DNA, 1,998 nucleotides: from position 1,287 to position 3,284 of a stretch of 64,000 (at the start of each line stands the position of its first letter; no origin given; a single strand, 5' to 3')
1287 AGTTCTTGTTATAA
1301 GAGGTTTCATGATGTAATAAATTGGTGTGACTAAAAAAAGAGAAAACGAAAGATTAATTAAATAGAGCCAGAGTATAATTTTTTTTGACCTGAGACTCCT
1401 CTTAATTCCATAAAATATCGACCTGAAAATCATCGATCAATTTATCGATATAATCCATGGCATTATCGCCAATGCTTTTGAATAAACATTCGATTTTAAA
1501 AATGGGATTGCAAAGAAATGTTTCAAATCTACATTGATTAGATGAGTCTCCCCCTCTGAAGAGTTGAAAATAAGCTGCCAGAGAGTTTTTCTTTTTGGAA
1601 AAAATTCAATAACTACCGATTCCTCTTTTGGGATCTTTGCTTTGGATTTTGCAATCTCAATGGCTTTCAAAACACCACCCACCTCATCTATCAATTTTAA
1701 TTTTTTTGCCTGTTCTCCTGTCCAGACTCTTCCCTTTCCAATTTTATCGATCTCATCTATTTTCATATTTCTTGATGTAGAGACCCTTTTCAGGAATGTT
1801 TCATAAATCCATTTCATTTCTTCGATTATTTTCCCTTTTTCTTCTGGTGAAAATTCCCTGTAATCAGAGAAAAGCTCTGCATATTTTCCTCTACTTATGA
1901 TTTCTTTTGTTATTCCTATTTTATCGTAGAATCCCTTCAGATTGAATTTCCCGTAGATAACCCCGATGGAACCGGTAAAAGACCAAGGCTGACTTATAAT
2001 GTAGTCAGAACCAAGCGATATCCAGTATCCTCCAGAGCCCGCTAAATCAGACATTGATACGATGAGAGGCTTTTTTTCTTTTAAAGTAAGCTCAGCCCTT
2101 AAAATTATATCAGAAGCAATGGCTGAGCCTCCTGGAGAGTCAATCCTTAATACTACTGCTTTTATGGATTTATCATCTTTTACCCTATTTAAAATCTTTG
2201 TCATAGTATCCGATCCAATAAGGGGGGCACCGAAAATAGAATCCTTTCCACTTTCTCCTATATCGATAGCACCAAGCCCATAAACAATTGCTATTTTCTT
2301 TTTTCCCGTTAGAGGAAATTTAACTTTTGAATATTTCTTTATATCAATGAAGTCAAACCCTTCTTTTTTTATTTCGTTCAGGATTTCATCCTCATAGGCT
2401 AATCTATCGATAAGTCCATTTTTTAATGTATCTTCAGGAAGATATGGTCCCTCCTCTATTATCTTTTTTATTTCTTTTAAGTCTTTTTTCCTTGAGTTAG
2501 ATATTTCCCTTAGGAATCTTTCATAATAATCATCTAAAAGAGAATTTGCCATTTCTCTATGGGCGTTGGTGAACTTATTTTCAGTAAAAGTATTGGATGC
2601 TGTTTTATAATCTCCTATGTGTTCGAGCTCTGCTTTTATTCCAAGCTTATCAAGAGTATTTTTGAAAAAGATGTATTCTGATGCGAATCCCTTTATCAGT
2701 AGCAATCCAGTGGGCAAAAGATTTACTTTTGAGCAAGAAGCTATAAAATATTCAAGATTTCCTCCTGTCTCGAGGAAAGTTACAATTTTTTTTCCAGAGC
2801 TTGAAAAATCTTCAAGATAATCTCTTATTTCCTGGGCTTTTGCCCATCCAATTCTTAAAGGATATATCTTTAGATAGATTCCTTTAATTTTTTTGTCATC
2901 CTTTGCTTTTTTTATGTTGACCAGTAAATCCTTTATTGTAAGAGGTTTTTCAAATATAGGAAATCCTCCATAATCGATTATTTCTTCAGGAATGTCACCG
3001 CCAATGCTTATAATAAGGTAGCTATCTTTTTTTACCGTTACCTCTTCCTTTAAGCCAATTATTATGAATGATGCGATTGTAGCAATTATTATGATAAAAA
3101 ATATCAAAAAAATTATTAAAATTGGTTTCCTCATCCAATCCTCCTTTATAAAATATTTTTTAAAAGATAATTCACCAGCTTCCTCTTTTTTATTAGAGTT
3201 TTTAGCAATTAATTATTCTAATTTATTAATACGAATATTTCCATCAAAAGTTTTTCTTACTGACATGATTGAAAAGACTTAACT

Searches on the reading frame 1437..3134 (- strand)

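Call 75: search_protein_families(library=pfam, proteins=[window:1437-3134:-], max_evalue=0.00001)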
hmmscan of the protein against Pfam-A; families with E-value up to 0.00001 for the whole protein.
window:1437-3134:- (565 aa): 1 family
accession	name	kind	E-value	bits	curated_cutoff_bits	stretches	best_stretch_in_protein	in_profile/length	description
PF01343.23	Peptidase_S49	-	2.8e-69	232.4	24.9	2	351-501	3-153/154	Peptidase family S49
